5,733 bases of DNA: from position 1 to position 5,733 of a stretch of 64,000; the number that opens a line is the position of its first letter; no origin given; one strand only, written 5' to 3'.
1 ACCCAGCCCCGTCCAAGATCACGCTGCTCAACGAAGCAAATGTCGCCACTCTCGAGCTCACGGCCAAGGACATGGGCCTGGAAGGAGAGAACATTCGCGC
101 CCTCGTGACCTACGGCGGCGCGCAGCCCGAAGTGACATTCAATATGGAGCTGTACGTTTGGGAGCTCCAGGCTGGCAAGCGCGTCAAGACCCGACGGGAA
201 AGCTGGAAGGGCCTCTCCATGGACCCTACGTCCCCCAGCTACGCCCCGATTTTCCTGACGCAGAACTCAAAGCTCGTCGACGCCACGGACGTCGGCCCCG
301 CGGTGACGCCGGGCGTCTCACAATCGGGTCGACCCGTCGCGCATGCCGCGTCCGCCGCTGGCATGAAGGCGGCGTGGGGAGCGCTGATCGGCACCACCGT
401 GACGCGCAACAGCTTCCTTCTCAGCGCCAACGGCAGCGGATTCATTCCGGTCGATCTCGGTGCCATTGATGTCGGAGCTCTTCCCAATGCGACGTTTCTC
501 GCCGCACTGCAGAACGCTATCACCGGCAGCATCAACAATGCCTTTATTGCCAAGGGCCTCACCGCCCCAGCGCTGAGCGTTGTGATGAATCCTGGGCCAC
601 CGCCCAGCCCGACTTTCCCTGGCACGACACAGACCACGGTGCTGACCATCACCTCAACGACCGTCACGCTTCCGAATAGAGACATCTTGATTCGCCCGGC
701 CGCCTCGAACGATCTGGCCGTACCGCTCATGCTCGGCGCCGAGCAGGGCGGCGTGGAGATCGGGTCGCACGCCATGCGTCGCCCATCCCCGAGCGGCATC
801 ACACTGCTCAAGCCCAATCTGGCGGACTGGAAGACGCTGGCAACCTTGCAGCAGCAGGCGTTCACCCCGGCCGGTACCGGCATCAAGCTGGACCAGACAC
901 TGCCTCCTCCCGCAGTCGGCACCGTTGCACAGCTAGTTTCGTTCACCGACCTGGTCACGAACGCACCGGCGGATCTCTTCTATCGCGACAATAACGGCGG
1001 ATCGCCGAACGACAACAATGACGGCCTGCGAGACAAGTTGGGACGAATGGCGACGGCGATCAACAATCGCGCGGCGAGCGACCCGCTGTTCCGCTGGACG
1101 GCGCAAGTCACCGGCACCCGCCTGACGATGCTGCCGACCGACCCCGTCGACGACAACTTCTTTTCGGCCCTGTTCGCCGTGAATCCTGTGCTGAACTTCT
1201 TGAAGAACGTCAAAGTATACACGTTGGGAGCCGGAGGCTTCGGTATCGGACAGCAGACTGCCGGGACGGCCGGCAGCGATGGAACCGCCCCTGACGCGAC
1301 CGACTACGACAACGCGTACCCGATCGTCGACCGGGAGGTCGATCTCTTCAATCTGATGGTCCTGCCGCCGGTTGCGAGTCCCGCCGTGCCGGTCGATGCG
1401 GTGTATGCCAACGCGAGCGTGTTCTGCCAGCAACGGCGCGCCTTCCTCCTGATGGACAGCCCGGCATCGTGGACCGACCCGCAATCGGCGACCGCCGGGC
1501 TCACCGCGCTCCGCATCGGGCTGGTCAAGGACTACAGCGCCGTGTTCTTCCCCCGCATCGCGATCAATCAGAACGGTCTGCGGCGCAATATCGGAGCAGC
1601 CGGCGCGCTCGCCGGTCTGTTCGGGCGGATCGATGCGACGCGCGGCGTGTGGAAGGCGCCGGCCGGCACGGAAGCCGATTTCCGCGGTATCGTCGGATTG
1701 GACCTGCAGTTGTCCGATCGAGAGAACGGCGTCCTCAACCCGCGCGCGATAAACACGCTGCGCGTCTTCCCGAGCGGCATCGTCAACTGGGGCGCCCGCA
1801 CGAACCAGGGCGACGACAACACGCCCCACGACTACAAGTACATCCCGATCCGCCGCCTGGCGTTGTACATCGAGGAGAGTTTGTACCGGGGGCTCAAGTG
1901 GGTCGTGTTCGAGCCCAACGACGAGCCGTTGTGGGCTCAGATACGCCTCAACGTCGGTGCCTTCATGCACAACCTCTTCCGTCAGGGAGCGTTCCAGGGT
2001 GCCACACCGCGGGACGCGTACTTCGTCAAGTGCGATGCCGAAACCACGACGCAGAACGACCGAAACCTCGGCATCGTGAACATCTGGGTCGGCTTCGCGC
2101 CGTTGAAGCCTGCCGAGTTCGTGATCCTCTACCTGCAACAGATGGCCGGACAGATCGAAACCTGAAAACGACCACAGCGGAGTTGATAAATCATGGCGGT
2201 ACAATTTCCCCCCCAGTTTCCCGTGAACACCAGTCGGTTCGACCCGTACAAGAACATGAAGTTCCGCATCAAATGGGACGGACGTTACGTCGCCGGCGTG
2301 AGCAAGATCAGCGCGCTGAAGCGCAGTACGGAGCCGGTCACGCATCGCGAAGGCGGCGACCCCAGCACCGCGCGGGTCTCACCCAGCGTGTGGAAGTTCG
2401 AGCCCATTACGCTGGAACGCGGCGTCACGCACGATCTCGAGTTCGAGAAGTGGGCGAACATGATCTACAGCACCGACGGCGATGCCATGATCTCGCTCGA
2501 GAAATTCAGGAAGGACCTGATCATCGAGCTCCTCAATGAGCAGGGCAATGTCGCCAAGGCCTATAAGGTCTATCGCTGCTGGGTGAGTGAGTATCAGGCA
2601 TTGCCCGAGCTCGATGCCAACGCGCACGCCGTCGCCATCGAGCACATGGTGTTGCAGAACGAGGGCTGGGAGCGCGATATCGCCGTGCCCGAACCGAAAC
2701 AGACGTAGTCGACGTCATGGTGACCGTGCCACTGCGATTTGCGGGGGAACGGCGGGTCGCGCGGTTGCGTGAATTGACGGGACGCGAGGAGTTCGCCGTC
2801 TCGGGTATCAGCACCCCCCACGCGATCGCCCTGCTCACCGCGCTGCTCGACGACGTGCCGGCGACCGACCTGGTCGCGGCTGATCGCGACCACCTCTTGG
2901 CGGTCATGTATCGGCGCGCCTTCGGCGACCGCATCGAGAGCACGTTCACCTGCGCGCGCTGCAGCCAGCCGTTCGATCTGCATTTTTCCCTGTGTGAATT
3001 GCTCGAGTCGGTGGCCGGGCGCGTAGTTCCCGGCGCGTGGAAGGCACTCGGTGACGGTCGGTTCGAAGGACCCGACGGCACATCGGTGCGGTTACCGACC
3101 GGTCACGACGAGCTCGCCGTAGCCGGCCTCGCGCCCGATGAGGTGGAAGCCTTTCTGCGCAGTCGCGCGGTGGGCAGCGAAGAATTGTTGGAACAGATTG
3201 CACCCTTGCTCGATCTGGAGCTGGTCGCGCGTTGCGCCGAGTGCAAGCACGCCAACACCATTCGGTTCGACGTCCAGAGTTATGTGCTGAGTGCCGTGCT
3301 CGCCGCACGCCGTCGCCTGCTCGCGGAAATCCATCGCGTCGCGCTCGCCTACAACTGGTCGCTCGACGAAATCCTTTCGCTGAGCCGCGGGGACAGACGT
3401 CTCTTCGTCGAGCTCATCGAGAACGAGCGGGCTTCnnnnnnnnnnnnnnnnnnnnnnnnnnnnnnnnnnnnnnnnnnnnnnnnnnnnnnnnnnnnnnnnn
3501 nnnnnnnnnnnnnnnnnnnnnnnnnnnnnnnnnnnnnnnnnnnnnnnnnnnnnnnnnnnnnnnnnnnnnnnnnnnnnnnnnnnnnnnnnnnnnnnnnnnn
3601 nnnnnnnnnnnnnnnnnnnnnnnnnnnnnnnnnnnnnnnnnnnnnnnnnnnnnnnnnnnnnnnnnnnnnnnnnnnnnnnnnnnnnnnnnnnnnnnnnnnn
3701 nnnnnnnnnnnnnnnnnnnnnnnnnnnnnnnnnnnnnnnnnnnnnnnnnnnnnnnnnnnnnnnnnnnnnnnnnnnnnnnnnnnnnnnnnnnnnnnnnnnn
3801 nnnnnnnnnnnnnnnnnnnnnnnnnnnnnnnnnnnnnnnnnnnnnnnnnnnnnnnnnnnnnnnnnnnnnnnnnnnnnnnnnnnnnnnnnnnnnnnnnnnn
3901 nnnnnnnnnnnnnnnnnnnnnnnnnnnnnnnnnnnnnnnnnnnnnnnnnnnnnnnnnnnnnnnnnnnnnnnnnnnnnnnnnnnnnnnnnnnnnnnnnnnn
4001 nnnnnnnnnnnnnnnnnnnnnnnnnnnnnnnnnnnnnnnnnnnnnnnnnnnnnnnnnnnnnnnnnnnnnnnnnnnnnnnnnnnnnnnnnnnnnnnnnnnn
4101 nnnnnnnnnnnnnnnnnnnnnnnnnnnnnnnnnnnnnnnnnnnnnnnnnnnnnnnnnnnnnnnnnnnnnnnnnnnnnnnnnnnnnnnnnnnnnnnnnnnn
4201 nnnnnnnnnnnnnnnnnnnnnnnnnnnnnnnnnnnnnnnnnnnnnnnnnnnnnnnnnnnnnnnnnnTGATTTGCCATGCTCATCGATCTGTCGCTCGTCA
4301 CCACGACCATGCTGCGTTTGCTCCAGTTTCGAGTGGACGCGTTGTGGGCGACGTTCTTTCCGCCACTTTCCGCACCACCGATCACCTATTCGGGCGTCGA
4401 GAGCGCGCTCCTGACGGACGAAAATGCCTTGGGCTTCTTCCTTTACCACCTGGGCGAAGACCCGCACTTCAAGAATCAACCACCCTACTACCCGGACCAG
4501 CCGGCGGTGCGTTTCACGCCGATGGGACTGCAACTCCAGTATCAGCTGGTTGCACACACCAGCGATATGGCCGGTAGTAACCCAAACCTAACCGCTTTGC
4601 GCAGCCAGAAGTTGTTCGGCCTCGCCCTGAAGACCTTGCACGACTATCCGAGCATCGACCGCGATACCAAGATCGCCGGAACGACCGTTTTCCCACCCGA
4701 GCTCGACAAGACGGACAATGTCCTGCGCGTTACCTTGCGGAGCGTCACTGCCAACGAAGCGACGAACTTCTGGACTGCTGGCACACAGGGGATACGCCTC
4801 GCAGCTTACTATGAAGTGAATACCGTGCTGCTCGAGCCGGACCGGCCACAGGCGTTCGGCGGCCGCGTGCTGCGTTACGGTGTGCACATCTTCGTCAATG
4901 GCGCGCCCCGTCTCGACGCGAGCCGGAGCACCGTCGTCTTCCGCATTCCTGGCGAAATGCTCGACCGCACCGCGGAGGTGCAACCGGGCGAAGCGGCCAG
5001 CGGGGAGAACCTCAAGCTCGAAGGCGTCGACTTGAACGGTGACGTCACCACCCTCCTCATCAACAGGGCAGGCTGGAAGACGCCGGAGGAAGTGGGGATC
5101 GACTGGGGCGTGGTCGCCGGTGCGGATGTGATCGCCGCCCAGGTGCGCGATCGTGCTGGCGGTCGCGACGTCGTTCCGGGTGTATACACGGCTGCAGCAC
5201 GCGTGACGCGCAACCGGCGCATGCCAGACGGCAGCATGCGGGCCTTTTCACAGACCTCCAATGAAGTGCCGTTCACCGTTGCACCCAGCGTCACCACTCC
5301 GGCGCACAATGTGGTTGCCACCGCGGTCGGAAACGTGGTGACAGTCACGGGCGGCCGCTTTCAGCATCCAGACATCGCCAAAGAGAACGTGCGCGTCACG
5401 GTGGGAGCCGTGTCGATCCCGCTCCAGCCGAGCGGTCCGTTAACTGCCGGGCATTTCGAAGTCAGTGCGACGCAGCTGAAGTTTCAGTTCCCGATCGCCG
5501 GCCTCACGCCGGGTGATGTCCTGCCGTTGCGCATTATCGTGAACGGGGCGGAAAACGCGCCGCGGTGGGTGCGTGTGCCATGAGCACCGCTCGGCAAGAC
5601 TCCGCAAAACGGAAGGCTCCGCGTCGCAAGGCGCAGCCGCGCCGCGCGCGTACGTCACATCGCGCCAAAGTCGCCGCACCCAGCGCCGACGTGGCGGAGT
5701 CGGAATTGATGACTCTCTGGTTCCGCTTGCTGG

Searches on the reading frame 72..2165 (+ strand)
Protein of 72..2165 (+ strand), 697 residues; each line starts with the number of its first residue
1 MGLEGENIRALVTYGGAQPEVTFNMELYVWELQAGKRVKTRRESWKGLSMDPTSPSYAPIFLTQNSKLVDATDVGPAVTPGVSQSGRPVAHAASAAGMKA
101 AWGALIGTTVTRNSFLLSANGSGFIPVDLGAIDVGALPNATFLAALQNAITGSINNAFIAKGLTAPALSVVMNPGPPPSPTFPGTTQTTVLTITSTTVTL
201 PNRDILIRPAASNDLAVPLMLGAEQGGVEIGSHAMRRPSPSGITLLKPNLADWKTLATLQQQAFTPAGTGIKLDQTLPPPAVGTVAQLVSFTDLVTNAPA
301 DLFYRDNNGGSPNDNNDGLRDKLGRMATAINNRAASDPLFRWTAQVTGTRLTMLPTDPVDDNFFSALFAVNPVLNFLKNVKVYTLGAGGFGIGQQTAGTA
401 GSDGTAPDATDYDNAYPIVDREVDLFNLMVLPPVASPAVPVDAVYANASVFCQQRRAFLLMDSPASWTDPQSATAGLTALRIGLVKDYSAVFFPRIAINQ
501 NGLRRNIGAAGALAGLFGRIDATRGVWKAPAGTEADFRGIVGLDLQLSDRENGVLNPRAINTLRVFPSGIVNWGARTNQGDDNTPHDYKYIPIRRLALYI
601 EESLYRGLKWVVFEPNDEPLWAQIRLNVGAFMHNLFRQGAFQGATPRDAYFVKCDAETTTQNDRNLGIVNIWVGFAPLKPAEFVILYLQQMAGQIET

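Call 43: search_protein_families(library=pfam, proteins=[window:72-2165:+], max_evalue=0.0001)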
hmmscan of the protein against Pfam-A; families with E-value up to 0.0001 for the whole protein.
window:72-2165:+ (697 aa): 2 families
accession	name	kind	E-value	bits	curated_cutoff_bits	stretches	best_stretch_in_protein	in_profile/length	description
PF17482.7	Phage_sheath_1C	-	1.1e-10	41.9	26.9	1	584-686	2-99/104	Phage tail sheath C-terminal domain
PF04984.19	Phage_sheath_1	-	3.4e-06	27.4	31.4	1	422-577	16-167/168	Phage tail sheath protein subtilisin-like domain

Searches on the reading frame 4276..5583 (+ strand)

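Call 43: search_protein_families(library=pfam, proteins=[window:4276-5583:+], max_evalue=0.0001)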
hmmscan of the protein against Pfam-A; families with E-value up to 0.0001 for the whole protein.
window:4276-5583:+ (435 aa): 1 family
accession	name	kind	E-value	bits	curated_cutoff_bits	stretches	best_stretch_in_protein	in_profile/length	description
PF14065.11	Pvc16_N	-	6e-22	78.7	27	1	8-199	2-179/180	Pvc16 N-terminal domain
